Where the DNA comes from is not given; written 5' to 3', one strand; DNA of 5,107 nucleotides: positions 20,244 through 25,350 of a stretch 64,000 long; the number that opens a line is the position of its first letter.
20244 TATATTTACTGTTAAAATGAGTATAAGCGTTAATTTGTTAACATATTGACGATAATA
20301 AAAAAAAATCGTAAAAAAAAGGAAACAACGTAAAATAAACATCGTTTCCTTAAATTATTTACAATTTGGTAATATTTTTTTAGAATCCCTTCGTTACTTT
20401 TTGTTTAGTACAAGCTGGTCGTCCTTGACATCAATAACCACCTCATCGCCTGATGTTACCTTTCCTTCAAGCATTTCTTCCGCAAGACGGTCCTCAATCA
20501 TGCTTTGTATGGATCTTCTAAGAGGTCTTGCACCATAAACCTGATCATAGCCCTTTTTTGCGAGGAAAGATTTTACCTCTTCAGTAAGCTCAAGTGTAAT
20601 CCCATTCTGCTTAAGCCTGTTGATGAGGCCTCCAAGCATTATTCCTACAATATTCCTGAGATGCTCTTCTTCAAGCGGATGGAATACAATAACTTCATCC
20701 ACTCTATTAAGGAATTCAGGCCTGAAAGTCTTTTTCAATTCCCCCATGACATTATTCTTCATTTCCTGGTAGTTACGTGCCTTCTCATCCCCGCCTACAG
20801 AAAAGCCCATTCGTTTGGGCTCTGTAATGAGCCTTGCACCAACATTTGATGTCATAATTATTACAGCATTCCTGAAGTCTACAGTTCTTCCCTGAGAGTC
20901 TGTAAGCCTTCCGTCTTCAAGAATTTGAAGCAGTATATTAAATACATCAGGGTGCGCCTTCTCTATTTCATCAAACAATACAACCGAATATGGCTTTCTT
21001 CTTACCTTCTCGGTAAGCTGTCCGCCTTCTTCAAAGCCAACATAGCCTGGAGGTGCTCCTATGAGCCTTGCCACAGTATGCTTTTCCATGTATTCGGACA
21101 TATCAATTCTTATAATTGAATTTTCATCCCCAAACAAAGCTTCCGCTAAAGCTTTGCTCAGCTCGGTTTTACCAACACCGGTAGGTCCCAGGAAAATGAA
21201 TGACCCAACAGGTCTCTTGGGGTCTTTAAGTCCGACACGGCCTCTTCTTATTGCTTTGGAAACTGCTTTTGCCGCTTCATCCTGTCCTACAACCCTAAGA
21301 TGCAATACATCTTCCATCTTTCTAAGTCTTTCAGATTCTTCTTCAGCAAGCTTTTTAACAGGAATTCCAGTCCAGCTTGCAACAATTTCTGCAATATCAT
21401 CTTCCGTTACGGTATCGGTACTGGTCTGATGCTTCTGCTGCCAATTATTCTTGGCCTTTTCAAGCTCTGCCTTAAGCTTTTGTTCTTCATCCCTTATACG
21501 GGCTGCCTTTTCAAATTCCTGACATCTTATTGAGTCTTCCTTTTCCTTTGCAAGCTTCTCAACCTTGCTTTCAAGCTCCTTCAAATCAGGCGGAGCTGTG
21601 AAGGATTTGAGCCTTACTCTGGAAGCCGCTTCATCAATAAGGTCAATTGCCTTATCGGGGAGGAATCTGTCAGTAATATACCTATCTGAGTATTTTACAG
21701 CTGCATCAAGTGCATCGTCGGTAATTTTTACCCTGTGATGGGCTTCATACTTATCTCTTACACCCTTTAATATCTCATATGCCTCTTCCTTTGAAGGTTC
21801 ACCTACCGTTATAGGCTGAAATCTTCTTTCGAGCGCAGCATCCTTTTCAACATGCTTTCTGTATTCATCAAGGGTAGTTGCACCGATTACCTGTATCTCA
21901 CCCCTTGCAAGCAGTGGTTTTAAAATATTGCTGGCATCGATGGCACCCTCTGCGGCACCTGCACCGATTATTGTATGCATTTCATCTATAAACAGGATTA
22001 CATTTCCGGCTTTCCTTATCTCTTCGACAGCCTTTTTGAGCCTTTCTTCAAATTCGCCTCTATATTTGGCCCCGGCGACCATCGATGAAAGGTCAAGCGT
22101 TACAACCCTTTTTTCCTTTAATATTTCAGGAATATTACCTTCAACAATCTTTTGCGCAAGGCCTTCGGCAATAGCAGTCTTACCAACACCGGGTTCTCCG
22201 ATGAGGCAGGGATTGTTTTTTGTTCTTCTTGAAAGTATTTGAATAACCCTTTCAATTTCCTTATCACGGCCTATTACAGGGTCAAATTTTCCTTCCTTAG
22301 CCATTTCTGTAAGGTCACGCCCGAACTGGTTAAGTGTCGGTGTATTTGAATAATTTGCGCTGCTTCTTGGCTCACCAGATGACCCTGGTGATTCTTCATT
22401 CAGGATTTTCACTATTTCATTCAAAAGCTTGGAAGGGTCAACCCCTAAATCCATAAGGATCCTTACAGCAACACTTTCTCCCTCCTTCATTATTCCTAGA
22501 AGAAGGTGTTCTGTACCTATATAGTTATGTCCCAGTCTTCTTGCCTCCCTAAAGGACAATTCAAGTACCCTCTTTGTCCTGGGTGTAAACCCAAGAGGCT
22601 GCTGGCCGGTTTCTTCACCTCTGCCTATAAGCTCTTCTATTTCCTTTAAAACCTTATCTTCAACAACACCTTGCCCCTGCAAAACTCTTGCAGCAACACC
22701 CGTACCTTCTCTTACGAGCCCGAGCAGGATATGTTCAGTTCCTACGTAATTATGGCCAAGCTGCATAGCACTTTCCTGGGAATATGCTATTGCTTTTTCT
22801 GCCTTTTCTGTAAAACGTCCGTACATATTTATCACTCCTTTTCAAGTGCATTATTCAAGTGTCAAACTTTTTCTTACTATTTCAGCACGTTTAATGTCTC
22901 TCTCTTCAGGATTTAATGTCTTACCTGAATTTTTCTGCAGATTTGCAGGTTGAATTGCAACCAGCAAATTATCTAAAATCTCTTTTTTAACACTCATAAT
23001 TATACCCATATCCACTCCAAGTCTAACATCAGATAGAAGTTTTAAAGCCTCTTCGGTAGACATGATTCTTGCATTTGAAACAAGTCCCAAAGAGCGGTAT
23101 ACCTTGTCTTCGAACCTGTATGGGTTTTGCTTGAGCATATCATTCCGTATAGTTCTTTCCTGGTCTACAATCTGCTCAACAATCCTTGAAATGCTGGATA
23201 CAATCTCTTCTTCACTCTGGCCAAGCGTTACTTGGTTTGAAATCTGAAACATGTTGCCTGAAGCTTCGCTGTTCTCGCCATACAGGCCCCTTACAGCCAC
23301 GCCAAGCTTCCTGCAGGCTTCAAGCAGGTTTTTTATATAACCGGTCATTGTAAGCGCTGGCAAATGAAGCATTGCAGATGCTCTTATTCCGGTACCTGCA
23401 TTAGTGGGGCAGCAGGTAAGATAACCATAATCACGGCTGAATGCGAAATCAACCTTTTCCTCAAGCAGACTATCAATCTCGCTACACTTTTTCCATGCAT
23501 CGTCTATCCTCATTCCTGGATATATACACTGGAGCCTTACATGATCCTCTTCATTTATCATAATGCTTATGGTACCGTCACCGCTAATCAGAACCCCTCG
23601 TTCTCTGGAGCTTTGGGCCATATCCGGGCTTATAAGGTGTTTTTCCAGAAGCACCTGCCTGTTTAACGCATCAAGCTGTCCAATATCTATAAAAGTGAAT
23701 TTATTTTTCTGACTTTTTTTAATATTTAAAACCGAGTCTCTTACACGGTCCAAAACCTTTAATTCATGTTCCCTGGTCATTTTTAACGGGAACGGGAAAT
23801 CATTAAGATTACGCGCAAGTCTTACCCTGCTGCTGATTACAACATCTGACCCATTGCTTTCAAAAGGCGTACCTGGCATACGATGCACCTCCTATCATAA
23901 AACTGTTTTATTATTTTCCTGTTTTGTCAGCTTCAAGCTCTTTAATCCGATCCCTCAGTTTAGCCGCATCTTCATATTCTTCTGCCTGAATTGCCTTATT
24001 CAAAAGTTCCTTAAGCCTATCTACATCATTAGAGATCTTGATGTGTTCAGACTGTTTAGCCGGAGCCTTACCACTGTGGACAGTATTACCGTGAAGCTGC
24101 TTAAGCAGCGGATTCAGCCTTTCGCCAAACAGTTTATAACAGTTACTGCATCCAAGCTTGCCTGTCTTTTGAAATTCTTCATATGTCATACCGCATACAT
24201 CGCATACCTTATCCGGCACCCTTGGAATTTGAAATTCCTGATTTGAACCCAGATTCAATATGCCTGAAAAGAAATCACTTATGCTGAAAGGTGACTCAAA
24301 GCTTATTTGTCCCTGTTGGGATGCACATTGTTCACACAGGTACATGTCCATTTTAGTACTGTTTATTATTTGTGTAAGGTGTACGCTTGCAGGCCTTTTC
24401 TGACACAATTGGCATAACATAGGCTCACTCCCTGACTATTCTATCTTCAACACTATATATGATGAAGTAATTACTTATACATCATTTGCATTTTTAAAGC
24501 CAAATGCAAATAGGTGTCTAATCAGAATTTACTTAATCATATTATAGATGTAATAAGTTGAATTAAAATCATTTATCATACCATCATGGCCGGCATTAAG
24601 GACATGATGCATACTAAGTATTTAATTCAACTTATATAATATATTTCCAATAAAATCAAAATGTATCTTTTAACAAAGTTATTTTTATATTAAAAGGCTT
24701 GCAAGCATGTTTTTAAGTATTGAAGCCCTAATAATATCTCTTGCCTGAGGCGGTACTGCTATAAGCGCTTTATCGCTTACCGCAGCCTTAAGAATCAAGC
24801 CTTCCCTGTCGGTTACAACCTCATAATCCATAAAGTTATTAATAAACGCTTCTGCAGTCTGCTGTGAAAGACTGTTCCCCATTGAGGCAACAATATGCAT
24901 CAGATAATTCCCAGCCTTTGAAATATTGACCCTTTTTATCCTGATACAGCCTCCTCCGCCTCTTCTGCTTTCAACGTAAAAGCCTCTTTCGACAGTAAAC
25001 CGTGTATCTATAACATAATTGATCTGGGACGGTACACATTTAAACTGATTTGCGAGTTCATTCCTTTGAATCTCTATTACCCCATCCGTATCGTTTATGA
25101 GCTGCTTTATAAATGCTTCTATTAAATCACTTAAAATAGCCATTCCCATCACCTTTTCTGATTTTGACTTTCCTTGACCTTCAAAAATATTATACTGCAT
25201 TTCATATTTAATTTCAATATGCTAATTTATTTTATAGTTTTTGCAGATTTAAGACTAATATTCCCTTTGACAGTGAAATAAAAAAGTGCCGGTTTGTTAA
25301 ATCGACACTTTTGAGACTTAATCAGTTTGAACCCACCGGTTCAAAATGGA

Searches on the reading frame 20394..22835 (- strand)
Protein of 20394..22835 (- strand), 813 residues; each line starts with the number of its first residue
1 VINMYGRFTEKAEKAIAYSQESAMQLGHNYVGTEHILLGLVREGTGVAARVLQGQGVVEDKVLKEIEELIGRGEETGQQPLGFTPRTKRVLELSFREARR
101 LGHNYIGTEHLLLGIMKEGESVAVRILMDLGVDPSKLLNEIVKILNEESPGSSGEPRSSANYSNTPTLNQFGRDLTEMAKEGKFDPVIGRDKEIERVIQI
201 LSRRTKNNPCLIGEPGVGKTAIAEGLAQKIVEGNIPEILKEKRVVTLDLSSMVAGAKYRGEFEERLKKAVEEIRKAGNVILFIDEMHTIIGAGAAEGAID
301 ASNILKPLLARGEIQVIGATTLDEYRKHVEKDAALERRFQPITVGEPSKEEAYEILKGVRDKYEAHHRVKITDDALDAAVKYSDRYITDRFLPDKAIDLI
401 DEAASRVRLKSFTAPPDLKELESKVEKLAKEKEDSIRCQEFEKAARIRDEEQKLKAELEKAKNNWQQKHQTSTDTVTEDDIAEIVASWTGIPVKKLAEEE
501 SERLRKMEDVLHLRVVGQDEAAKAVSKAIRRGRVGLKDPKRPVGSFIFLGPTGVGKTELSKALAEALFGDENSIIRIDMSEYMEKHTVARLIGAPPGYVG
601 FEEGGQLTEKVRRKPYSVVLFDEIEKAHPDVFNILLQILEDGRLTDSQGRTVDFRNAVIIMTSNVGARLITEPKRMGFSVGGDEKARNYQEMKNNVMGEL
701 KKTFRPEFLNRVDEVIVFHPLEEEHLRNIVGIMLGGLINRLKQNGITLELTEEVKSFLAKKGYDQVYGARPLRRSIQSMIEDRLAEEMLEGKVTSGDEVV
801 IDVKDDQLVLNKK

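Call 3: search_protein_families(library=pfam, proteins=[window:20394-22835:-])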
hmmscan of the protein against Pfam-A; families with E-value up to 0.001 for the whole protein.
window:20394-22835:- (813 aa): 27 families (the best 25 are shown)
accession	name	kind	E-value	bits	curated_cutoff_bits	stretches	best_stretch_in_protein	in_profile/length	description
PF07724.20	AAA_2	-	9.2e-77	257.2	27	1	541-715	1-166/166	AAA domain (Cdc48 subfamily)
PF17871.7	AAA_lid_9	-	6e-36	123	22.8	1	348-450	1-103/104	AAA lid domain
PF02861.25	Clp_N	-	1.4e-35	121.7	20.7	2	95-145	2-52/53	Clp amino terminal domain, pathogenicity island component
PF10431.15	ClpB_D2-small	-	1.3e-28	99.3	21.9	1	721-801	1-81/81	C-terminal, D2-small domain, of ClpB protein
PF00004.35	AAA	-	5.3e-25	88.8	21.2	2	210-322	2-110/131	ATPase family associated with various cellular activities (AAA)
PF07728.20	AAA_5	-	1.9e-20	73.7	22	1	546-666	2-124/139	AAA domain (dynein-related subfamily)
PF13401.12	AAA_22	-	1.4e-12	48.5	27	2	545-641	7-110/130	AAA domain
PF13191.12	AAA_16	-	6.2e-11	43.5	32.6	1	187-287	2-142/167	AAA ATPase domain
PF00158.32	Sigma54_activat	-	5.5e-09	36.4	20.2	1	546-655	25-136/168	Sigma-54 interaction domain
PF05621.17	TniB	-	1e-08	35.3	22.4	1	229-344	71-184/189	Bacterial TniB protein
PF13173.12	AAA_14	-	4.7e-08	33.5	27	0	547-642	6-88/129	AAA domain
PF20720.3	nSTAND3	-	1.3e-07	31.9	27.2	0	195-233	8-44/155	Novel STAND NTPase 3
PF13238.12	AAA_18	-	2.5e-07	31.7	29.4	0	210-281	2-75/128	AAA domain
PF01695.23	IstB_IS21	-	3.4e-06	27.2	24.1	0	203-270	89-152/238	IstB-like ATP binding protein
PF12775.13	AAA_7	-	8.4e-06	25.9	25.8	0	546-592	36-82/181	P-loop containing dynein motor region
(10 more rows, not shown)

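Call 4: search_protein_families(library=ncbifam, proteins=[window:20394-22835:-])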
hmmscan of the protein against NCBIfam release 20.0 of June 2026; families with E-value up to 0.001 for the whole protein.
window:20394-22835:- (813 aa): 38 families (the best 25 are shown)
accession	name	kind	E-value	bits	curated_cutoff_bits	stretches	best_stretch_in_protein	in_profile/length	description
TIGR03346.1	chaperone_ClpB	equivalog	0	1056.2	1232.1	2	420-810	469-852/853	ATP-dependent chaperone ClpB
NF033606.1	heat_AAA_ClpK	exception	1.4e-264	880.4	1900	2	60-805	162-900/949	heat shock survival AAA family ATPase ClpK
NF008118.0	PRK10865.1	equivalog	2.7e-262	872.5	1417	2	453-810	508-855/857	ATP-dependent chaperone ClpB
NF033607.0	disagg_AAA_ClpG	exception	3.4e-252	839.4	1900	2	83-801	164-874/932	AAA family protein disaggregase ClpG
TIGR02639.1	ClpA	equivalog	9e-250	830.8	993.15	2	9-455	2-456/734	ATP-dependent Clp protease ATP-binding subunit ClpA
TIGR03345.1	VI_ClpV1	equivalog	1.9e-233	777.4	884.95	2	10-470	3-478/852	type VI secretion system ATPase TssH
NF008263.0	PRK11034.1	equivalog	3.1e-200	666.8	1350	2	19-439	13-444/758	ATP-dependent Clp protease ATP-binding subunit ClpA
NF003745.1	PRK05342.1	equivalog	4.4e-14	52.1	359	1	673-790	261-382/418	ATP-dependent Clp protease ATP-binding subunit ClpX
TIGR03922.1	T7SS_EccA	equivalog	2.4e-11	42.9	466.65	1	207-340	313-443/557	type VII secretion AAA-ATPase EccA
TIGR00382.1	clpX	equivalog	1.3e-10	40.9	370.75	0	673-786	269-388/414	ATP-dependent protease ATP-binding subunit ClpX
NF009067.0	PRK12402.1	equivalog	1.1e-08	34.4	317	0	515-585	17-80/340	replication factor C small subunit 2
NF001679.0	PRK00440.1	equivalog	1.3e-08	34.3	303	0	544-571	40-67/322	replication factor C small subunit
TIGR02397.1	dnaX_nterm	equivalog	6e-08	32.3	250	1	515-567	16-60/355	DNA polymerase III subunit gamma/tau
TIGR00764.1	lon_rel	equivalog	1.3e-07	30.6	516.6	1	184-283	17-116/608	ATP-dependent protease LonB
NF038214.1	IS21_help_AAA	equivalog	1.8e-07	31.1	200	0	205-265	89-145/232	IS21-like element helper ATPase IstB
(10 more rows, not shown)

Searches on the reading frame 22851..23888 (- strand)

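Call 51: search_protein_families(library=pfam, max_evalue=0.00001, proteins=[window:22851-23888:-])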
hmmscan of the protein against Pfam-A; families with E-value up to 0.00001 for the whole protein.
window:22851-23888:- (345 aa): 1 family
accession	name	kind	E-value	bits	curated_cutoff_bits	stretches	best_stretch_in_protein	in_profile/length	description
PF00217.24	ATP-gua_Ptrans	-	1.3e-72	244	22.4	1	48-246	5-202/203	ATP:guanido phosphotransferase, C-terminal catalytic domain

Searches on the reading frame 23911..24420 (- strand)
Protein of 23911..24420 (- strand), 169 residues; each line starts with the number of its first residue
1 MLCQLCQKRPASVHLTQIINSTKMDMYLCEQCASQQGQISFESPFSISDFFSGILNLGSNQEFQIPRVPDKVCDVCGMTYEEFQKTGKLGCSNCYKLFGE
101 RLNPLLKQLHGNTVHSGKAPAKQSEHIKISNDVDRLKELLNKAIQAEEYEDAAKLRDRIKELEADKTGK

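Call 51: search_protein_families(library=pfam, max_evalue=0.00001, proteins=[window:23911-24420:-])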
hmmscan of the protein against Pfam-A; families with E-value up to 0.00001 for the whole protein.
window:23911-24420:- (169 aa): 1 family
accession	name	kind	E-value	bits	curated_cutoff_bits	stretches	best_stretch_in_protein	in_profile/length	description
PF02151.25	UVR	-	2.3e-08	34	21.5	1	134-164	5-35/36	UvrB/uvrC motif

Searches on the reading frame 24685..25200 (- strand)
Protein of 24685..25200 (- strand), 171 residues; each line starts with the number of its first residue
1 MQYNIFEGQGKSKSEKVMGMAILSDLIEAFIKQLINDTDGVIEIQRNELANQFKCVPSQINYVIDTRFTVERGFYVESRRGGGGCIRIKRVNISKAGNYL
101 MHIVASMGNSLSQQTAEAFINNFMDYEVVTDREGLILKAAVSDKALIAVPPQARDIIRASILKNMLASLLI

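Call 51: search_protein_families(library=pfam, max_evalue=0.00001, proteins=[window:24685-25200:-])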
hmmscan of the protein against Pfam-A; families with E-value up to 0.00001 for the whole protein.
window:24685-25200:- (171 aa): 2 families
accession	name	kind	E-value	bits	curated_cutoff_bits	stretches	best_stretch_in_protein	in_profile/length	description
PF05848.17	CtsR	-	1.6e-35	121.3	23.1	1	23-92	2-72/72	CtsR N-terminal HTH domain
PF17727.6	CtsR_C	-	1.5e-22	80.1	23.8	1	98-166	3-71/72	CtsR C-terminal dimerization domain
